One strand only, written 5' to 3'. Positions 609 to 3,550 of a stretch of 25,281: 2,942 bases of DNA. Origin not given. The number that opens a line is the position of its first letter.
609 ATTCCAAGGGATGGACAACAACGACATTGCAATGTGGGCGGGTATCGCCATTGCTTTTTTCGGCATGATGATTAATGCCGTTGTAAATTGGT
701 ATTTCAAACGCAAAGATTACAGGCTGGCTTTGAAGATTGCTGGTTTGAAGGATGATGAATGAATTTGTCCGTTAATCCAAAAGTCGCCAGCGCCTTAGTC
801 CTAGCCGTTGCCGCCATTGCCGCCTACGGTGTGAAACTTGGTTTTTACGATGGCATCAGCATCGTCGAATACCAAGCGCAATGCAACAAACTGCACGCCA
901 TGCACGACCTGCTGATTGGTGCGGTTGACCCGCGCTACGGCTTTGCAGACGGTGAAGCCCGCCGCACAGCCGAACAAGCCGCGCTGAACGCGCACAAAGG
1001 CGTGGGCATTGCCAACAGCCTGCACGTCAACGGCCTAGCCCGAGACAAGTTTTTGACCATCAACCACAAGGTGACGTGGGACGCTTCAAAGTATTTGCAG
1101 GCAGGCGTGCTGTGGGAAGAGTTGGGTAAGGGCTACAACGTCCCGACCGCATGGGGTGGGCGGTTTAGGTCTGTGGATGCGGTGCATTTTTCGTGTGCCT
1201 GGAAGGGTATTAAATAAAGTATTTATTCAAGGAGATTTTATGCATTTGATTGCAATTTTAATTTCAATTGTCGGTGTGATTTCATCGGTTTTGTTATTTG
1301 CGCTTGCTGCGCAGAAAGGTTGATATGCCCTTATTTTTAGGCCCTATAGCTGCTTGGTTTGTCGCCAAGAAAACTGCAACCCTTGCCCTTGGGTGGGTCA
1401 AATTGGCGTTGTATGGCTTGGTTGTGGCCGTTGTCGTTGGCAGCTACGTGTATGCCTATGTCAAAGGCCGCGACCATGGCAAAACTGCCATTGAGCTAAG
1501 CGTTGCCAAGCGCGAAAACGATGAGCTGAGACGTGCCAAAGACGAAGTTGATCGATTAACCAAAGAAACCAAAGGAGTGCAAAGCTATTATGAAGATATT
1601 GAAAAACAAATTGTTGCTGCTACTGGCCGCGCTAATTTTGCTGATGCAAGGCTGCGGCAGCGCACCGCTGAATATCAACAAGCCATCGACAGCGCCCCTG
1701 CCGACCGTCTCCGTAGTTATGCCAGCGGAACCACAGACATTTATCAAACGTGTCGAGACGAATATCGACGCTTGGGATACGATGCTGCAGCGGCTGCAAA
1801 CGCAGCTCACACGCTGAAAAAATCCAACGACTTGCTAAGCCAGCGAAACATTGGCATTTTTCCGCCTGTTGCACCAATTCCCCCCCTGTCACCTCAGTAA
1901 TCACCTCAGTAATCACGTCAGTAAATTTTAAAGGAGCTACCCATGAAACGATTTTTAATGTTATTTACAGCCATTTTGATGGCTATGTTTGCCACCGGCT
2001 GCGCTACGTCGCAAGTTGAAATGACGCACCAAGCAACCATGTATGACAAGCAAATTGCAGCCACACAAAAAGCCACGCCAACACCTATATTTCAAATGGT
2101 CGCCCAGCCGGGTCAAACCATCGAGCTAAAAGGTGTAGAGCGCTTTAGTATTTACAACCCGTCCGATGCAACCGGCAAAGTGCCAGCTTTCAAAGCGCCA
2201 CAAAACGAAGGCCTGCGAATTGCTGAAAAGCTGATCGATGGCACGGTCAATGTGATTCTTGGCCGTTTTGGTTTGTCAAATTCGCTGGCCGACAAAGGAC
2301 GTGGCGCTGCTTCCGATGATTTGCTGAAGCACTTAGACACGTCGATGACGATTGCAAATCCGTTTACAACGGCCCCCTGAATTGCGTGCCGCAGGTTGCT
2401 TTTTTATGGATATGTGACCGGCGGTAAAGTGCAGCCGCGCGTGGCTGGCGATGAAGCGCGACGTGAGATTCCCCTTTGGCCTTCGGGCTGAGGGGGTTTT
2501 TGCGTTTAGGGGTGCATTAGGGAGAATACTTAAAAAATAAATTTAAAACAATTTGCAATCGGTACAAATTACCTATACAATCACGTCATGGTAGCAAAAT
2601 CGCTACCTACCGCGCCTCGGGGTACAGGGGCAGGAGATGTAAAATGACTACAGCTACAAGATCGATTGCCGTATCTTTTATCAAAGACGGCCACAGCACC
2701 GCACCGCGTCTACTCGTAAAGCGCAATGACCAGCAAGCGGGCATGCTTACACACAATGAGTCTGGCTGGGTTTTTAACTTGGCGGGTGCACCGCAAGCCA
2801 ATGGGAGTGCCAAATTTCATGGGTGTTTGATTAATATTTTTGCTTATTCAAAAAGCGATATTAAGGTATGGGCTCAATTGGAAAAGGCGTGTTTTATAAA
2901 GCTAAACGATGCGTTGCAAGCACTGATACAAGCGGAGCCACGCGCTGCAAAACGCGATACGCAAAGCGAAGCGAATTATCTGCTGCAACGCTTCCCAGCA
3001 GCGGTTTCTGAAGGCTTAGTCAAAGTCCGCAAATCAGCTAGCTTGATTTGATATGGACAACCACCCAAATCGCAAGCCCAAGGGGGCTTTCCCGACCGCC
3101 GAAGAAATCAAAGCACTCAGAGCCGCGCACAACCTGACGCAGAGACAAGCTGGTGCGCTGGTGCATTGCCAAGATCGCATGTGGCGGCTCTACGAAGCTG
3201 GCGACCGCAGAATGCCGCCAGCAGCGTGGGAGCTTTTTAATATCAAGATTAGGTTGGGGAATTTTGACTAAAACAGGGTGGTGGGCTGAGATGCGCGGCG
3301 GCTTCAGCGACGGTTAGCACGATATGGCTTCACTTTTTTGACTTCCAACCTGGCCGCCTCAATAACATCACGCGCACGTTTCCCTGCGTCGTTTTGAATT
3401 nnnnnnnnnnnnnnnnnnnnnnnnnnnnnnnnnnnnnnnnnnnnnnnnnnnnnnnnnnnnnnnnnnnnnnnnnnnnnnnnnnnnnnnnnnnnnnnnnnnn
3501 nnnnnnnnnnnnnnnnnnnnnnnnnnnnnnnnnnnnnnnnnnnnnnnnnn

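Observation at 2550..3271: Candidate anti-defence operon with acr-aca architecture and an unknown 135-aa cargo gene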

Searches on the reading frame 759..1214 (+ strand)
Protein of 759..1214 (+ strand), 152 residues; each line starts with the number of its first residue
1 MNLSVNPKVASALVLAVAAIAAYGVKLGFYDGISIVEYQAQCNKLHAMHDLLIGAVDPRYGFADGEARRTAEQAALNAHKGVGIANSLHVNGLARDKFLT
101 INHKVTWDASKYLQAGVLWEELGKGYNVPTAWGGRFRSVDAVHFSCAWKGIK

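Call 3: search_protein_families(library=pfam, proteins=[window:759-1214:+], max_evalue=1)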
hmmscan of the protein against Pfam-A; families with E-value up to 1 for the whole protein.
window:759-1214:+ (152 aa): 2 families
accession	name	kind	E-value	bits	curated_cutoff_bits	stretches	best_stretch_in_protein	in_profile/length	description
PF13539.11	Peptidase_M15_4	-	0.002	19.1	25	1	86-145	6-69/70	D-alanyl-D-alanine carboxypeptidase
PF02776.23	TPP_enzyme_N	-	0.17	12.1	26.8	1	62-88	54-80/119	Thiamine pyrophosphate enzyme, N-terminal TPP binding domain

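Call 4: search_protein_families(library=phrogs, proteins=[window:759-1214:+], max_evalue=0.1)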
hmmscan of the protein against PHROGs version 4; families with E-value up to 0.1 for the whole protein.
window:759-1214:+ (152 aa): 2 families
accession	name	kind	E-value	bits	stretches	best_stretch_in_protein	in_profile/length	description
phrog_465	-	lysis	1.2e-08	35.7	1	67-147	81-166/292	endolysin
phrog_1768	-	lysis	6.9e-08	31.6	1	31-149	926-1039/1577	endolysin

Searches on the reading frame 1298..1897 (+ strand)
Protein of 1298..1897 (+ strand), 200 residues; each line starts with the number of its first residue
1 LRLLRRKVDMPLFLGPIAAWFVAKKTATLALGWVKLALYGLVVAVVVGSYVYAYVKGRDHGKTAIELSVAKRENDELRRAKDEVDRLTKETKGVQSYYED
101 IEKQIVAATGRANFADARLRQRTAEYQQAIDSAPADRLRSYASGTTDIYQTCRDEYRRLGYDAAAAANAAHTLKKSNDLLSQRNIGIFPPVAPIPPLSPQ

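Call 3: search_protein_families(library=pfam, proteins=[window:1298-1897:+], max_evalue=1)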
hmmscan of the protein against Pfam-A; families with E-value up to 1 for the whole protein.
window:1298-1897:+ (200 aa): 4 families
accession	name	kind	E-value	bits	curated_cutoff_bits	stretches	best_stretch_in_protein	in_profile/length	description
PF18595.6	Nuf2_DHR10-like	-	0.0084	16.6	28.4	1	64-133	46-115/117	Nuf2, DHR10-like domain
PF04791.21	LMBR1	-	0.15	11.3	31.9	1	28-143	153-265/510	LMBR1-like membrane protein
PF24319.2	DUF7491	-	0.18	12.5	30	1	70-127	23-80/90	Coiled-coil region of unknown function (DUF7491)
PF12716.12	Apq12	-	0.73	10.2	25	0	12-54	10-52/54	Nuclear pore assembly and biogenesis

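Call 4: search_protein_families(library=phrogs, proteins=[window:1298-1897:+], max_evalue=0.1)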
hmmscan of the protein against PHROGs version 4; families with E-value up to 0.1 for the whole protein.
window:1298-1897:+ (200 aa): 9 families
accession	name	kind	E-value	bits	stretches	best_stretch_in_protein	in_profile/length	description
phrog_5777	-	unknown function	4.4e-06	28.1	1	69-177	51-162/169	-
phrog_312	-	lysis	0.00035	21.6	1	31-182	7-170/173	Rz-like spanin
phrog_1026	-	lysis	0.0035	18.6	1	33-96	6-60/85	Rz-like spanin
phrog_12535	-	unknown function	0.0066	17.5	1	28-78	2-50/93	-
phrog_1327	-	lysis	0.011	16.6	1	41-135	10-108/158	Rz-like spanin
phrog_2975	-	lysis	0.015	16.3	1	40-137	8-95/136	Rz-like spanin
phrog_214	-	lysis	0.019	15.8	1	35-135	8-98/176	Rz-like spanin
phrog_1686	-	tail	0.02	13.7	1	21-181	473-588/1224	tail length tape measure protein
phrog_739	-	lysis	0.074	14.3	0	34-105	7-74/122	Rz-like spanin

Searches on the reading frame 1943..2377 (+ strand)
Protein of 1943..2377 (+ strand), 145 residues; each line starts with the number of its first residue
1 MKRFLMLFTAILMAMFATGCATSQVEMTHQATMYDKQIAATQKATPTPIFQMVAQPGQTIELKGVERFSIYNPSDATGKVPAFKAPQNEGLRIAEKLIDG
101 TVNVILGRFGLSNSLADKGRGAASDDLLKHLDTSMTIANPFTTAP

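Call 3: search_protein_families(library=pfam, proteins=[window:1943-2377:+], max_evalue=1)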
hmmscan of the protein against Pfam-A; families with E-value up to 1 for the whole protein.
window:1943-2377:+ (145 aa): 2 families
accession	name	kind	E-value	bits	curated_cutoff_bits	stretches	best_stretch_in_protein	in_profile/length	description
PF05136.18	Phage_portal_2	-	0.1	12.2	32.9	1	8-85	231-310/354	Phage portal protein, lambda family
PF20101.4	DUF6491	-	0.16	12.4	27.5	1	5-41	3-41/138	Family of unknown function (DUF6491)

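Call 4: search_protein_families(library=phrogs, proteins=[window:1943-2377:+], max_evalue=0.1)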
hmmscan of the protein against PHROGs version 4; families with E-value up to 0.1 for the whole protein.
window:1943-2377:+ (145 aa): 4 families
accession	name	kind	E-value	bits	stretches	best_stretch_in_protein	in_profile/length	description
phrog_2316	-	unknown function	0.022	15.6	1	1-31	1-33/191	-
phrog_13472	-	unknown function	0.028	15.6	0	7-38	4-35/113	-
phrog_8801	-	unknown function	0.037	15.6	1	1-43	1-41/94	-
phrog_890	-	other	0.066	13.8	0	10-47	6-43/136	lipoprotein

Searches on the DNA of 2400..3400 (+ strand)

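Call 9: search_dna_similar(query=window:2400-3400:+, collection=phages, mode=distant)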
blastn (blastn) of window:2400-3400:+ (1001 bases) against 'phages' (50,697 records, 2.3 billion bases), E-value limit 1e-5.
No match.
